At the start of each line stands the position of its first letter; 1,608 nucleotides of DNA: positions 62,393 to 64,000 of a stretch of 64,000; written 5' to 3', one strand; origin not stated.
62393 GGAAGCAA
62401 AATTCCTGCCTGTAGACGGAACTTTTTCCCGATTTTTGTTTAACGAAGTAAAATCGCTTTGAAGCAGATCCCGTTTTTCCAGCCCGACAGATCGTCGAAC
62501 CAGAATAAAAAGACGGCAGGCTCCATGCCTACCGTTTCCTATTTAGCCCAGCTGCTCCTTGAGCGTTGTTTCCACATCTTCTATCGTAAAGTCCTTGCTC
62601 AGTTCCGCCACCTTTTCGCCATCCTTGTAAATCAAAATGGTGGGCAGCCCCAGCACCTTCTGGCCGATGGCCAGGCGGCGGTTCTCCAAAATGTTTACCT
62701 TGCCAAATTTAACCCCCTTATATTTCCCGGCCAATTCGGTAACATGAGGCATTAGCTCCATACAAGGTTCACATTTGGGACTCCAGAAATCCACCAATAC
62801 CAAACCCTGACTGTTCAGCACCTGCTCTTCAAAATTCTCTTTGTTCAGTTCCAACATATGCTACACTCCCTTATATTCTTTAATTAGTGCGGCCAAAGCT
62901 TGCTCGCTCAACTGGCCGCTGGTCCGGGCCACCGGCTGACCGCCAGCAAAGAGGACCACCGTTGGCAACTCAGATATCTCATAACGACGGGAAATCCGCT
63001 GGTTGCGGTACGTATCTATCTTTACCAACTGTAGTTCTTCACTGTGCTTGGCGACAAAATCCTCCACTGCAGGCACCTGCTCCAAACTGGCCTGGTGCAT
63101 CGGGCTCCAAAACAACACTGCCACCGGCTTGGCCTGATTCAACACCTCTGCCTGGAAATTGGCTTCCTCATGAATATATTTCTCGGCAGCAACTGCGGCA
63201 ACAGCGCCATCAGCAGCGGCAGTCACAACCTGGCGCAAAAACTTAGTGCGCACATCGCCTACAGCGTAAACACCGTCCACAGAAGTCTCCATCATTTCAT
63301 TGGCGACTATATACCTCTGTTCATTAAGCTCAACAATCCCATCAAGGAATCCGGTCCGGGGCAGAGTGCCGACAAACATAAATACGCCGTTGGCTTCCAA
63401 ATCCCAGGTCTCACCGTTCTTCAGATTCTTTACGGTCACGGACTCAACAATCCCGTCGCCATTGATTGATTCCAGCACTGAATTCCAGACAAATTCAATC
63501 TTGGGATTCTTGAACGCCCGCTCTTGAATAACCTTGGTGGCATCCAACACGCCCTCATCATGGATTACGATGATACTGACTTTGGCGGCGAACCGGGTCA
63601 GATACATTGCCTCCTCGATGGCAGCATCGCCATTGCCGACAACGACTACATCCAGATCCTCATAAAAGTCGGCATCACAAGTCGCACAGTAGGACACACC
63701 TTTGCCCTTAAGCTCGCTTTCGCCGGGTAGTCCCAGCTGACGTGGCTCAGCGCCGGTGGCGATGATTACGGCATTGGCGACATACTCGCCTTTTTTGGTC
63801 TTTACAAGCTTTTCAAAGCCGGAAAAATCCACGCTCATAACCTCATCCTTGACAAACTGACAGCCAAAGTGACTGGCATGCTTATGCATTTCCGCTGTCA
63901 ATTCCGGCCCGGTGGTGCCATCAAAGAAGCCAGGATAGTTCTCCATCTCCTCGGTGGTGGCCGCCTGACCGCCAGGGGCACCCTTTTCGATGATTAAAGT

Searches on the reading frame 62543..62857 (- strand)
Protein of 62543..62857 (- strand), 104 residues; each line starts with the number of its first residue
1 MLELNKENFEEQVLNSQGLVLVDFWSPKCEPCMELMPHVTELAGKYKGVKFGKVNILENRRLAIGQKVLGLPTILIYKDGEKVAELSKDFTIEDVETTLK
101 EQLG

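Call 42: search_protein_families(library=pfam, proteins=[window:62543-62857:-], max_evalue=0.00001)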
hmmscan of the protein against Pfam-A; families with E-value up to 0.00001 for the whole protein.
window:62543-62857:- (104 aa): 1 family
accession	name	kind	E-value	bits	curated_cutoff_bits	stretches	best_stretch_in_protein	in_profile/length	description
PF00085.26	Thioredoxin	-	2.4e-22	79.3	23.5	1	2-100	3-102/103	Thioredoxin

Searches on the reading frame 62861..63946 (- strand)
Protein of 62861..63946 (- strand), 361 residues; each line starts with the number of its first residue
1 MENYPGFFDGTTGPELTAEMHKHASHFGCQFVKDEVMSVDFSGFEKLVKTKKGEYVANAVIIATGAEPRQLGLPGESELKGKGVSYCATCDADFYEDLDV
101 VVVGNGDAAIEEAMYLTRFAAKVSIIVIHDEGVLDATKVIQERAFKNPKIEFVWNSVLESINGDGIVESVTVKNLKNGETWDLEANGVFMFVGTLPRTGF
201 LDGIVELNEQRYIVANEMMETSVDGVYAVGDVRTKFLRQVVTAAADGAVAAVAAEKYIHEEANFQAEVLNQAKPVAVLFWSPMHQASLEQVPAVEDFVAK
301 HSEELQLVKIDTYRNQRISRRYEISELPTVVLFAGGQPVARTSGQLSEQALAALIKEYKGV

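Call 42: search_protein_families(library=pfam, proteins=[window:62861-63946:-], max_evalue=0.00001)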
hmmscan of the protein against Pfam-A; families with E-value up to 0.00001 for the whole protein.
window:62861-63946:- (361 aa): 4 families
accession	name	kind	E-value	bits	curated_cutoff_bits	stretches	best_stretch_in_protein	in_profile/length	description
PF07992.20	Pyr_redox_2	-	2.6e-39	135.8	26.1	1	31-247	69-291/291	Pyridine nucleotide-disulphide oxidoreductase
PF13738.12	Pyr_redox_3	-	2.9e-20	73.2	30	1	33-230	101-305/305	Pyridine nucleotide-disulphide oxidoreductase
PF00070.33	Pyr_redox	-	1.7e-13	51.3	22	1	100-173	2-80/82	Pyridine nucleotide-disulphide oxidoreductase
PF00085.26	Thioredoxin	-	3.6e-13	49.8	23.5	1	259-357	5-103/103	Thioredoxin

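Call 51: find_encoding_contigs(protein=window:62861-63946:-, flank=10000, max_places=3)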
Protein window:62861-63946:- (361 aa): no gene with exactly this product is on record in the collection.
